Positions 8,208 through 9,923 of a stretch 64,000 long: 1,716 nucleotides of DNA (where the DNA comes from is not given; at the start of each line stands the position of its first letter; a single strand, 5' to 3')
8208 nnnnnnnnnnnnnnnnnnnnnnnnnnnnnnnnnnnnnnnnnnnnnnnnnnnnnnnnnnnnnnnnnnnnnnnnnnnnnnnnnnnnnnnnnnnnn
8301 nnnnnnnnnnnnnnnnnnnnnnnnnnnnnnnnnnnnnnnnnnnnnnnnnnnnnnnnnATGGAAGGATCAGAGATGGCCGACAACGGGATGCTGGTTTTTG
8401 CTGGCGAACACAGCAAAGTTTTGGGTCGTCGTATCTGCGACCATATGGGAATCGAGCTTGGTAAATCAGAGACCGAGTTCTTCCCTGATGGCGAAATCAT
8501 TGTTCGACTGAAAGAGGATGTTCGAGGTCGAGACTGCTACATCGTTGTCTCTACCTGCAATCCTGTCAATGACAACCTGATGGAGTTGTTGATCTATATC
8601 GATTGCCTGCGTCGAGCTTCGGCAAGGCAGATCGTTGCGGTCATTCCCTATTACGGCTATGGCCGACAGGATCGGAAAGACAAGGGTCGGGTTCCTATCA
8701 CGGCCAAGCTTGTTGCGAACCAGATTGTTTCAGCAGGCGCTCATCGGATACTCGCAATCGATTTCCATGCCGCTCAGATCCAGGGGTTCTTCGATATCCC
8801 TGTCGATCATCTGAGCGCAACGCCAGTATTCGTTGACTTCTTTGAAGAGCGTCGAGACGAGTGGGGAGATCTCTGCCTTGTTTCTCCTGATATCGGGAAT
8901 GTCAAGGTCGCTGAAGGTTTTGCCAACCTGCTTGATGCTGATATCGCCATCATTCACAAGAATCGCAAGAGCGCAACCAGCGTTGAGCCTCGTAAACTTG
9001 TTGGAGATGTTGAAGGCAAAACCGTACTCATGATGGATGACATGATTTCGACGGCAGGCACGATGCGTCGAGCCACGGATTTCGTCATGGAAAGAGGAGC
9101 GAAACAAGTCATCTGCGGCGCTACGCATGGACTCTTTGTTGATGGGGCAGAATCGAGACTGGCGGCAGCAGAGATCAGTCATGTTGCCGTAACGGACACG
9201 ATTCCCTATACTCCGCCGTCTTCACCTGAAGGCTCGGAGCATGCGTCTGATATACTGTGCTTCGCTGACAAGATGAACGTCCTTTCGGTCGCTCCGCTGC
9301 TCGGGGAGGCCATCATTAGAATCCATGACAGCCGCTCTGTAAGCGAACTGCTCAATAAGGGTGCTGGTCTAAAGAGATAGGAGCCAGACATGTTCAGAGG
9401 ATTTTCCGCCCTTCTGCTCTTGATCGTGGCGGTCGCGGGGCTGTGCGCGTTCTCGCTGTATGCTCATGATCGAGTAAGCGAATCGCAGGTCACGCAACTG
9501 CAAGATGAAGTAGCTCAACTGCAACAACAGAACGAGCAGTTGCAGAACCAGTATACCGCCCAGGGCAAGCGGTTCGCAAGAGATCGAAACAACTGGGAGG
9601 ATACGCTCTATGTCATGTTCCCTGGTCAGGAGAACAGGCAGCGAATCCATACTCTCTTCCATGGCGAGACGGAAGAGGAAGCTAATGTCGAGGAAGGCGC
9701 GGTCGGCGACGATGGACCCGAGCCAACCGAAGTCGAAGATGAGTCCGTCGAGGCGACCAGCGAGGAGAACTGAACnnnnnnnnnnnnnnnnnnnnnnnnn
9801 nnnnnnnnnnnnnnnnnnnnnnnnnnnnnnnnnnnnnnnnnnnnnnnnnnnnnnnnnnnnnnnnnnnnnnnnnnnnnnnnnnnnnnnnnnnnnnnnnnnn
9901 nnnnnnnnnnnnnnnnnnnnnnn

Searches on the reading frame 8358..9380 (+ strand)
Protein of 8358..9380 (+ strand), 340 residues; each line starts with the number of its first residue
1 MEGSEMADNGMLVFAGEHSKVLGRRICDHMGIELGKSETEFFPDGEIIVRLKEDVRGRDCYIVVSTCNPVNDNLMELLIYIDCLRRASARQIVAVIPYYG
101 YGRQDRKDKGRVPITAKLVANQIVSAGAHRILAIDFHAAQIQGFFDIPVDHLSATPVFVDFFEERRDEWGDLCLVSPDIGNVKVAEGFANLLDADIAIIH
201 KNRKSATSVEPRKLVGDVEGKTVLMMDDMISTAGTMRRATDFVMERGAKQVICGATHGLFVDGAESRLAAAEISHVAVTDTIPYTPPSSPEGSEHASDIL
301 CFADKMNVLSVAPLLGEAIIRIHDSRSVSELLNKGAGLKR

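Call 15: find_encoding_contigs(protein=window:8358-9380:+, flank=10000, max_places=1)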
Protein window:8358-9380:+ (340 aa): no gene with exactly this product is on record in the collection.

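Call 30: search_protein_families(library=pfam, proteins=[window:8358-9380:+], max_evalue=0.01)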
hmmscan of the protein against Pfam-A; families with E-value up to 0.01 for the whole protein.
window:8358-9380:+ (340 aa): 3 families
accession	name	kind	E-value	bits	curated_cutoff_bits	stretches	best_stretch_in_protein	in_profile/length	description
PF13793.12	Pribosyltran_N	-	1.7e-46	157.3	25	1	11-127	1-117/117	N-terminal domain of ribose phosphate pyrophosphokinase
PF14572.12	Pribosyl_synth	-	2.6e-19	70.3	27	1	211-332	74-183/184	Phosphoribosyl synthetase-associated domain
PF00156.33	Pribosyltran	-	2.6e-12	46.8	26.3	1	167-257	24-124/158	Phosphoribosyl transferase domain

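Call 92: search_protein_families(library=phrogs, proteins=[window:8358-9380:+], max_evalue=0.001)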
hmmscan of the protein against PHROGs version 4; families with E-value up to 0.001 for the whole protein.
window:8358-9380:+ (340 aa): 2 families
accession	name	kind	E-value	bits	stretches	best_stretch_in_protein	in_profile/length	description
phrog_619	-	other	7.5e-42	144.4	1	31-283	9-263/282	ribose-phosphate pyrophosphokinase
phrog_12872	-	other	0.0001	22.2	1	91-208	73-189/547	nicotinamide phosphoribosyl transferase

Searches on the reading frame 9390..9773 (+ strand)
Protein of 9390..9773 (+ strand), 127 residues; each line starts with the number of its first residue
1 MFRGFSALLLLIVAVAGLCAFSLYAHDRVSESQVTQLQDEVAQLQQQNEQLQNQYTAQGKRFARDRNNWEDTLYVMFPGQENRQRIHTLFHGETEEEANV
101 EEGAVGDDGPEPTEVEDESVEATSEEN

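Call 61: search_protein_families(library=pfam, proteins=[window:9390-9773:+], max_evalue=0.01)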
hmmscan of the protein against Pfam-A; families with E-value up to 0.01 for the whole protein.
window:9390-9773:+ (127 aa): 5 families
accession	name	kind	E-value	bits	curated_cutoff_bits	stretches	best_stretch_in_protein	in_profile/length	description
PF06005.17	ZapB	-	0.001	19.9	31.5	1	33-73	19-62/71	Cell division protein ZapB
PF10883.13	DUF2681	-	0.0014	19.3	28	1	9-60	4-54/90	Protein of unknown function (DUF2681)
PF15960.10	DUF4763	-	0.0025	17.5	30.1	1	12-66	65-119/236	Domain of unknown function (DUF4763)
PF04977.20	DivIC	-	0.0037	17.5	28.9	1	31-55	23-47/80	Septum formation initiator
PF25764.1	KIF21A_4th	-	0.0042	17.2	33.1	1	29-63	132-166/183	KIF21A-like domain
